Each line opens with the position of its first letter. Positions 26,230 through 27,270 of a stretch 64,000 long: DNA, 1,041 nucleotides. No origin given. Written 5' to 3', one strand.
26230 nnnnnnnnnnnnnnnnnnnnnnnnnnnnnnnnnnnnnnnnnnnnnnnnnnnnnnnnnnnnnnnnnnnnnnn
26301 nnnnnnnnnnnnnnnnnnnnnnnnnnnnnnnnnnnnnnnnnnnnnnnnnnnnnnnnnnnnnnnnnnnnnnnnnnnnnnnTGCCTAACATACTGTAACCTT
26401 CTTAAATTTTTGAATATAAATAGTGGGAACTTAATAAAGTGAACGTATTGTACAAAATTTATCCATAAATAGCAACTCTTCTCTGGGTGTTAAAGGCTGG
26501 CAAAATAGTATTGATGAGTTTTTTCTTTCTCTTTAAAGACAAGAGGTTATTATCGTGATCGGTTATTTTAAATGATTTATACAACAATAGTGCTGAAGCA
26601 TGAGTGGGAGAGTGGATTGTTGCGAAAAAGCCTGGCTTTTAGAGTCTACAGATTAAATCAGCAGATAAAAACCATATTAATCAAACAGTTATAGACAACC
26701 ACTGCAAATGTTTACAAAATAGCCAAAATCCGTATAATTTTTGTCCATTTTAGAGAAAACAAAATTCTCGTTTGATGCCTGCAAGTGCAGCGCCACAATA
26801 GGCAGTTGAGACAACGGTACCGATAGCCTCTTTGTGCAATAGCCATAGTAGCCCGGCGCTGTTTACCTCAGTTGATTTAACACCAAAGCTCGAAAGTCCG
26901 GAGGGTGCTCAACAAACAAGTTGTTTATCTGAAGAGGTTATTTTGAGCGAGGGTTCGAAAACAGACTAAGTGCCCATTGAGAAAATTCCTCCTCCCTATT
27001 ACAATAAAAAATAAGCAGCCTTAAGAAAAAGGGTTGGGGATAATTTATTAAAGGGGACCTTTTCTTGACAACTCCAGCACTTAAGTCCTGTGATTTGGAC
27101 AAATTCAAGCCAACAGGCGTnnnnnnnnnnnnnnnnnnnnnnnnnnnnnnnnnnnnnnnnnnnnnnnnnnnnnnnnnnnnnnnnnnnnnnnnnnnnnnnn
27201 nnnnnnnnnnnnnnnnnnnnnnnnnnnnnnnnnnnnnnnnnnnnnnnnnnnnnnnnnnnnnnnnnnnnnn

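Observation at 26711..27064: Strong promoter driving ~320 nt of non-coding RNA upstream of pyrG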

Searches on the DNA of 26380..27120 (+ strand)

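Call 4: search_rna_families(source=window, start=26380, end=27120, threshold=evalue, max_evalue=10, show_alignments=3)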
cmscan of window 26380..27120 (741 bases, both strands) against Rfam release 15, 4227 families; matches with E-value up to 10: 2.
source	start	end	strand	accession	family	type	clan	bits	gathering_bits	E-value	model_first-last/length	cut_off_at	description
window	26995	27055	+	RF03241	mir-1789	Gene; miRNA;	-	17.8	88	0.78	1-63/63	no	mir-1789 microRNA precursor family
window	26987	27080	-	RF01208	snoR99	Gene; snRNA; snoRNA; HACA-box;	-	17.2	41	6.8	1-106/106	no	Small nucleolar RNA snoR99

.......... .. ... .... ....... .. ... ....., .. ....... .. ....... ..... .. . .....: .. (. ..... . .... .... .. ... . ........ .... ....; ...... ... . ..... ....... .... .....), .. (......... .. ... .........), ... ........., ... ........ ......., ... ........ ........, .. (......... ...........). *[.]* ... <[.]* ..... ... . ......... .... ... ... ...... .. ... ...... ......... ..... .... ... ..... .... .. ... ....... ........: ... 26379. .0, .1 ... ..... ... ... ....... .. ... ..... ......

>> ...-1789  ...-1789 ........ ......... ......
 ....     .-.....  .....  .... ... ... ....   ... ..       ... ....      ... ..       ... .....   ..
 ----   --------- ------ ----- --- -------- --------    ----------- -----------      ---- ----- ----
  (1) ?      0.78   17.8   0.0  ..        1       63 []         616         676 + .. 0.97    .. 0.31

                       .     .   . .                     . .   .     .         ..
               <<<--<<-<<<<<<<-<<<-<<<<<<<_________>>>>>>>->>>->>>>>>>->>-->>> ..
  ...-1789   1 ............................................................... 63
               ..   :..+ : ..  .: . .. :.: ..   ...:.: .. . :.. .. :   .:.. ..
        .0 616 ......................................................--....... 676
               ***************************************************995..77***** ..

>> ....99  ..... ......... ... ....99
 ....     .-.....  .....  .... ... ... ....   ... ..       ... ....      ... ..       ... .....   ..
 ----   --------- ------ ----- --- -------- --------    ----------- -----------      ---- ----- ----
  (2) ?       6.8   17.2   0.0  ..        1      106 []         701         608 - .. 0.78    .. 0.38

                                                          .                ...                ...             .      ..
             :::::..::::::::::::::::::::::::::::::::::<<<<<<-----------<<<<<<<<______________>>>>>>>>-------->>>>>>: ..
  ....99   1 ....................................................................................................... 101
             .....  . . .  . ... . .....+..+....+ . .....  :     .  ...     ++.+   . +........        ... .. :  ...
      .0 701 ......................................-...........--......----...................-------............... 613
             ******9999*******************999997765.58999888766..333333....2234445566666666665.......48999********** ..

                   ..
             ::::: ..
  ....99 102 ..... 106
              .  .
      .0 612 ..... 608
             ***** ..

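Call 45: search_dna_similar(query=window:26600-27064:+, collection=plasmids, mode=distant, max_evalue=1, max_rows=10)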
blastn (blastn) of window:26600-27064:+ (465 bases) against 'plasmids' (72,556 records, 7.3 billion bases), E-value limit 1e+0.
Records with a match: 5; places in all: 6; records where one place covers at least 80% of the query: 0.
Best place of each record, by identity: 90-95% 1; 80-90% 4.
By first word of the organism name: Borrelia 3; Photobacterium 1; Nostoc 1.
By predicted mobility (MOB-suite, as given by PLSDB): non-mobilizable 5.
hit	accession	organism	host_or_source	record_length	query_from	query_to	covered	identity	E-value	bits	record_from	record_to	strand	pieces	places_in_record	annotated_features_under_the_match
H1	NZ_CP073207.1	Borrelia turicatae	Homo sapiens,blood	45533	64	99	8%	86.1%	4e-1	44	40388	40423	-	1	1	hypothetical protein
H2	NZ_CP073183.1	Borrelia turicatae 91E135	Ornithdoros turicatae,lab mouse blood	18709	64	99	8%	86.1%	4e-1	44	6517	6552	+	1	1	hypothetical protein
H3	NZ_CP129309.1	Borrelia turicatae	Ornithdoros turicata,whole ...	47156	64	99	8%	86.1%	4e-1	44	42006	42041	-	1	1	hypothetical protein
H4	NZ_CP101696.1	Photobacterium toruni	Paralichthys olivaceus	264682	26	60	8%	88.6%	4e-1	44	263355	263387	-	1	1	DEAD/DEAH box helicase family protein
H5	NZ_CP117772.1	Nostoc sp. UHCC 0926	whole organism,lichen surface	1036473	12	44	7%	90.9%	4e-2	47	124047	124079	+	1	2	none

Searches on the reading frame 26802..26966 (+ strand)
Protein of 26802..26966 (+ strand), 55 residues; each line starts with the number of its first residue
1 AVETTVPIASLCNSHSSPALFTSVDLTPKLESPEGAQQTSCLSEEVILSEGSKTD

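Call 44: search_protein_families(library=pfam, proteins=[window:26802-26966:+], max_evalue=1)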
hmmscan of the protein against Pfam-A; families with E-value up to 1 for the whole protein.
seq(55 aa): 0 families

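Call 81: search_protein_representatives(protein=window:26802-26966:+)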
Query: 55 residues. Proteins with E-value up to 0.001 (for the whole library): 0; up to 1e-10: 0; up to 1e-30: 0. The best 0 are listed.
